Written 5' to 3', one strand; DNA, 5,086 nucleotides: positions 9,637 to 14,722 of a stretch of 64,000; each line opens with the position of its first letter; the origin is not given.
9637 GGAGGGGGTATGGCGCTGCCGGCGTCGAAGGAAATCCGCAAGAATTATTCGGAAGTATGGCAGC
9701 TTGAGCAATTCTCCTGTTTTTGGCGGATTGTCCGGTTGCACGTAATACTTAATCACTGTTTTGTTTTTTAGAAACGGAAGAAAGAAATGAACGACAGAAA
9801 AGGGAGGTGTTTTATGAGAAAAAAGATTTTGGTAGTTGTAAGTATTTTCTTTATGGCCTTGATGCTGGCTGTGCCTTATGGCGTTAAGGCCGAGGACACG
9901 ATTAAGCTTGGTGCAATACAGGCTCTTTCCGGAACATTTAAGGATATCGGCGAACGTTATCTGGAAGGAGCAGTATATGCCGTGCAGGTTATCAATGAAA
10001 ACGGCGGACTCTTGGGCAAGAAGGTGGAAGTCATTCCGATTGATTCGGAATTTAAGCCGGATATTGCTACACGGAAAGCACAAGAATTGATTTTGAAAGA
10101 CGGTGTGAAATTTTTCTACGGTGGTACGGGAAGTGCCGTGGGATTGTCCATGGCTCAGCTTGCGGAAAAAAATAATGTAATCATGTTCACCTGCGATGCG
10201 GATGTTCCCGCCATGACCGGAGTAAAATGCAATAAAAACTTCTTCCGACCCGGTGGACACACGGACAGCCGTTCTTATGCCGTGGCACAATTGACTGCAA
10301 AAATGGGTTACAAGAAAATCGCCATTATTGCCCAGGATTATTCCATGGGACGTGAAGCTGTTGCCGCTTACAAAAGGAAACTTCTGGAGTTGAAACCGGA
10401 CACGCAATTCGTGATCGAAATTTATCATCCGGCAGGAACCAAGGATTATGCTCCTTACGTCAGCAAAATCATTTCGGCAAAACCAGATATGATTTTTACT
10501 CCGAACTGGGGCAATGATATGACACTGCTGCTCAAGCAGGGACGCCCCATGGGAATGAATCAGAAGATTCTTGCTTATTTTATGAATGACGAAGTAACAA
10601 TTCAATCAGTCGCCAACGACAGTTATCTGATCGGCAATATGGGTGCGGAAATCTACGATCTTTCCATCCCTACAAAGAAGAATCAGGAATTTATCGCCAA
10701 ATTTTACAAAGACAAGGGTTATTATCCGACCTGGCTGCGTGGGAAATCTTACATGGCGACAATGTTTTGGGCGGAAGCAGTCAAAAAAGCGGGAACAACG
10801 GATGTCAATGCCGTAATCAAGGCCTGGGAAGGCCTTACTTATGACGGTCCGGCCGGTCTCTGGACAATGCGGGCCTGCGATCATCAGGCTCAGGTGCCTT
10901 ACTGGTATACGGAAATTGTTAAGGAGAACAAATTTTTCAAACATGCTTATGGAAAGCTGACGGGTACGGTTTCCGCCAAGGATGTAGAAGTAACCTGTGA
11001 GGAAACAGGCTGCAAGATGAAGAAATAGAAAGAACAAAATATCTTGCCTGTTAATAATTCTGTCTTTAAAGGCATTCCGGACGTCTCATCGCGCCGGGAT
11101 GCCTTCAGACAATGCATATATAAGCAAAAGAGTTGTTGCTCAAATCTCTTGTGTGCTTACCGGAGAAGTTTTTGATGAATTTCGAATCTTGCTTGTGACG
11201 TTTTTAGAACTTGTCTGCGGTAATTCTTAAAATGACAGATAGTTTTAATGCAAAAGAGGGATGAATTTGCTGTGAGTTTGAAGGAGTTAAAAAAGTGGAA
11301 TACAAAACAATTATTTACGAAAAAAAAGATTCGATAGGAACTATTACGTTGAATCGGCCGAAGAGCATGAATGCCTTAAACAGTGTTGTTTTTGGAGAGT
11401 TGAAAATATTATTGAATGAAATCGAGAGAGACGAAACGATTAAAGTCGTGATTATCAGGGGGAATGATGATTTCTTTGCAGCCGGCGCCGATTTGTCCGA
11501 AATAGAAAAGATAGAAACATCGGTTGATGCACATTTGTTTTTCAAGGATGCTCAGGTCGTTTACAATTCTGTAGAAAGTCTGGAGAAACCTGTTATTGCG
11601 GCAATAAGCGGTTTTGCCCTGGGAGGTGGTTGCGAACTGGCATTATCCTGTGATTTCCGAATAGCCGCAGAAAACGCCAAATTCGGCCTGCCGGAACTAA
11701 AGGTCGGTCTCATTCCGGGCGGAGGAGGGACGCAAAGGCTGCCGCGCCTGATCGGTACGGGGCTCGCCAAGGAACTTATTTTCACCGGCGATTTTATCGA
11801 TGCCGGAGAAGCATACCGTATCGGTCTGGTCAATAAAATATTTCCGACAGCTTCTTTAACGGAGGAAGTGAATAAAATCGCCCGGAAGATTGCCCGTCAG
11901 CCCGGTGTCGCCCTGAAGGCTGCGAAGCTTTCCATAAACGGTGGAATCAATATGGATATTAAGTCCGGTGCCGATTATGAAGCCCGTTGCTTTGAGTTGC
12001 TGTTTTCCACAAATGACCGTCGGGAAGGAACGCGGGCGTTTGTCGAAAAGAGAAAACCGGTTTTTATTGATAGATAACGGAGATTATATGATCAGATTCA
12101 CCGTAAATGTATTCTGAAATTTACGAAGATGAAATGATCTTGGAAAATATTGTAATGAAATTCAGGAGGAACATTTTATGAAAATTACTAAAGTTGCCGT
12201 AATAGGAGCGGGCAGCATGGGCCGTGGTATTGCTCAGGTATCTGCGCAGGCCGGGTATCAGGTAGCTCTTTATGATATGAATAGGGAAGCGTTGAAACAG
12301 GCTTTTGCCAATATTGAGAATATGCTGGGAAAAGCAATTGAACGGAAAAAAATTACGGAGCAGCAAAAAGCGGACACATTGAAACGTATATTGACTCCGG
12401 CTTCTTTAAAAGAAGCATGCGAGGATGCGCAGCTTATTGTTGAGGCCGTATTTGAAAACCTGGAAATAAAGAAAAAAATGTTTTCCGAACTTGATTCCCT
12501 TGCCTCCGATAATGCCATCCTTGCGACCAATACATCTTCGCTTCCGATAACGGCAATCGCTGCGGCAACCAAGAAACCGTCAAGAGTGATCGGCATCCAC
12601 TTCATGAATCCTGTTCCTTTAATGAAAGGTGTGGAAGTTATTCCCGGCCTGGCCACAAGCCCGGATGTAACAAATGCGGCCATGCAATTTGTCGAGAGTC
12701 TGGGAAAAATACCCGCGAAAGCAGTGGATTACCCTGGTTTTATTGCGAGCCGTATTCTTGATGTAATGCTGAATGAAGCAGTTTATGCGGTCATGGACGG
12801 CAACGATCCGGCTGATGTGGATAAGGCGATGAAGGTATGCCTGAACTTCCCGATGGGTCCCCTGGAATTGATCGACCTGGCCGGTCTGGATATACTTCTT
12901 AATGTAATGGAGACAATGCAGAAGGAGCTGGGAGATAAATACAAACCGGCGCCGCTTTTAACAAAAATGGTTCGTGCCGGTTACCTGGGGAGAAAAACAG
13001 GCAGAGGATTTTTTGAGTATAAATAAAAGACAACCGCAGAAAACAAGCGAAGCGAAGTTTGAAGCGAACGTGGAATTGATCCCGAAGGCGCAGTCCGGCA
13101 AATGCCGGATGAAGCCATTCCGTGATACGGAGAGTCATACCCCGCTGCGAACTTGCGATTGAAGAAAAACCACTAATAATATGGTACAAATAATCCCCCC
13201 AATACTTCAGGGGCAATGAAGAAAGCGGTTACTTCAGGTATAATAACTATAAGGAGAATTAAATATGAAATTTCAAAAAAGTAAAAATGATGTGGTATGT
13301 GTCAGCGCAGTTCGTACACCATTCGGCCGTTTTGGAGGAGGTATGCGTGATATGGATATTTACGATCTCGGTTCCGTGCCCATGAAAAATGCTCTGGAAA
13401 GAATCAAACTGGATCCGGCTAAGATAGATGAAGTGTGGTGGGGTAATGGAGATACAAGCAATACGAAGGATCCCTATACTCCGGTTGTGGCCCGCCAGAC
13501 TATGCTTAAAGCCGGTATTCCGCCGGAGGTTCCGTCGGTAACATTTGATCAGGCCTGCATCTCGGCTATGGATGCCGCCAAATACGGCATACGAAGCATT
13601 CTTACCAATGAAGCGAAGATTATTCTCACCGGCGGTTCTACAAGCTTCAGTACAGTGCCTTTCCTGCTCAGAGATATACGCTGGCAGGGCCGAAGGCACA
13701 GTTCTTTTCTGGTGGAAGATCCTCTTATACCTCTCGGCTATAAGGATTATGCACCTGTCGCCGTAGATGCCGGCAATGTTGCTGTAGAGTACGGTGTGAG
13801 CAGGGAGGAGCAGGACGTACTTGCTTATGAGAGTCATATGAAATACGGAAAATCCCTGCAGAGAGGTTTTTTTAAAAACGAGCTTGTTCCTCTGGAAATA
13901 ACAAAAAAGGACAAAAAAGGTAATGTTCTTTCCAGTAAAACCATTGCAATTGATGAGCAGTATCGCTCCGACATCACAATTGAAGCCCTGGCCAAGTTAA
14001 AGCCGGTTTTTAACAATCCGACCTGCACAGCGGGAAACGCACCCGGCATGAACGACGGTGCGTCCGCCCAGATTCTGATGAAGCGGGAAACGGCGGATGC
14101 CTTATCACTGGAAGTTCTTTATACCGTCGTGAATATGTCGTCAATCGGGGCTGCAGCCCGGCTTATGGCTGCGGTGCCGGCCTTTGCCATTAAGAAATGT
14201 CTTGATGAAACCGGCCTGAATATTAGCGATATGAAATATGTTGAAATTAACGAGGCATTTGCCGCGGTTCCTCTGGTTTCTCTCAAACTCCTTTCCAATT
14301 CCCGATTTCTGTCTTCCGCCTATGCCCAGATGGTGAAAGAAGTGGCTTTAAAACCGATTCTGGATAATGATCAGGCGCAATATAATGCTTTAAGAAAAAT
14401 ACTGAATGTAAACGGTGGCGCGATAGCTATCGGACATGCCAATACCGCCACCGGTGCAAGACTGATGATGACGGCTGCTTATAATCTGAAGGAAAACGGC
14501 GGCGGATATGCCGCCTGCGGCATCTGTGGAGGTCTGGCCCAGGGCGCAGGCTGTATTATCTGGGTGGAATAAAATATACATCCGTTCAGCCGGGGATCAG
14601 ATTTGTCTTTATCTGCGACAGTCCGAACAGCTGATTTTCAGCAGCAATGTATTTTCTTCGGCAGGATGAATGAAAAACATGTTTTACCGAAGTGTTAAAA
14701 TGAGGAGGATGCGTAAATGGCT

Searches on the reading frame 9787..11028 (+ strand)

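Call 75: search_protein_families(library=ncbifam, proteins=[window:9787-11028:+], max_evalue=1e-10)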
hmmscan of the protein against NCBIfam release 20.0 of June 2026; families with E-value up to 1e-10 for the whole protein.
window:9787-11028:+ (413 aa): 3 families
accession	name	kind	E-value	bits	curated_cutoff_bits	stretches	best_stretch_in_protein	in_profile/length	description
TIGR03407.1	urea_ABC_UrtA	exception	3.9e-39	134.6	492.75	1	39-378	1-340/361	urea ABC transporter substrate-binding protein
NF011933.0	PRK15404.1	subfamily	1e-27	97.2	477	1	23-357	12-340/370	high-affinity branched-chain amino acid ABC transporter substrate-binding protein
TIGR03669.1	urea_ABC_arch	equivalog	3e-24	85.7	494.8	1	39-363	1-322/375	urea ABC transporter substrate-binding protein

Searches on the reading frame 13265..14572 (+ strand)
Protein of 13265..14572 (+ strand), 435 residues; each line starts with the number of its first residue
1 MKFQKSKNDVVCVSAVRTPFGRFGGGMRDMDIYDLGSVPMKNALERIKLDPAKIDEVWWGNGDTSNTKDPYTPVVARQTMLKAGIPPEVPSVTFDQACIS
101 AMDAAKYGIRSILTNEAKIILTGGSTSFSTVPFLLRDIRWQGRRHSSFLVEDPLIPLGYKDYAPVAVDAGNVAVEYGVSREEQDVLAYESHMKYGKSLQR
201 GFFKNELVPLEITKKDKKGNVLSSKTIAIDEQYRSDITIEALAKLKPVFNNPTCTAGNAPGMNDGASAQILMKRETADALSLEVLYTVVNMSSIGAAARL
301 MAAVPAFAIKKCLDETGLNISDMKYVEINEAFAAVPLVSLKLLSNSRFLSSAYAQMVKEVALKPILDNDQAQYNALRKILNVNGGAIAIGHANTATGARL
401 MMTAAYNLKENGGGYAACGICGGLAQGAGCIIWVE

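Call 75: search_protein_families(library=ncbifam, proteins=[window:13265-14572:+], max_evalue=1e-10)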
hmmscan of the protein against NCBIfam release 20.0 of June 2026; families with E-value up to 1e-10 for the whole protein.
window:13265-14572:+ (435 aa): 32 families (the best 25 are shown)
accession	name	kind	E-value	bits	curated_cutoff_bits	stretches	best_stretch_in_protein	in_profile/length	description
TIGR01930.1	AcCoA-C-Actrans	subfamily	1.4e-97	327.1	240.55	1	13-432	2-384/385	acetyl-CoA C-acyltransferase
NF006086.0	PRK08235.1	equivalog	7.4e-89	298.6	526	2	10-343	4-331/393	acetyl-CoA C-acetyltransferase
TIGR02430.1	pcaF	equivalog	2e-77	260.9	597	1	10-342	3-335/400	3-oxoadipyl-CoA thiolase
NF006551.0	PRK09050.1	subfamily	1.9e-76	257.7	605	1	9-343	3-337/401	3-oxoadipyl-CoA thiolase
NF006552.0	PRK09051.1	subfamily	2.5e-75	254.2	565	1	7-337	3-327/395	beta-ketothiolase BktB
NF004853.0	PRK06205.1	subfamily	1.8e-73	247.9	551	1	8-341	2-336/404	acetyl-CoA C-acetyltransferase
NF042999.1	bketothiol_BktB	equivalog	2.3e-69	234.6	725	1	8-336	3-325/394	beta-ketothiolase BktB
NF006001.0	PRK08131.1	equivalog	7.1e-68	229.3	622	1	14-344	8-337/401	3-oxoadipyl-CoA thiolase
NF004206.0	PRK05656.1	subfamily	8.1e-68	229.2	688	1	8-339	2-327/392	acetyl-CoA C-acetyltransferase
NF042967.1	AcCoAtase_PhaA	equivalog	3.1e-62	211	740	1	8-338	2-329/396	acetyl-CoA acetyltransferase PhaA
NF006510.0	PRK08947.1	equivalog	1.4e-60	205.3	519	1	8-343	2-322/387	acetyl-CoA C-acyltransferase FadA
NF005805.0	PRK07661.1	equivalog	1.8e-60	205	633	1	9-339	3-325/391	acetyl-CoA C-acetyltransferase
TIGR02445.1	fadA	equivalog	1.5e-58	198.6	591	1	9-343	1-320/385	acetyl-CoA C-acyltransferase FadA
NF006516.0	PRK08963.1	equivalog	5.7e-58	196.7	560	2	169-432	188-433/436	acetyl-CoA C-acyltransferase FadI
NF005033.0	PRK06445.1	equivalog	1.4e-56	192.4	511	1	8-343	3-333/395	acetyl-CoA C-acetyltransferase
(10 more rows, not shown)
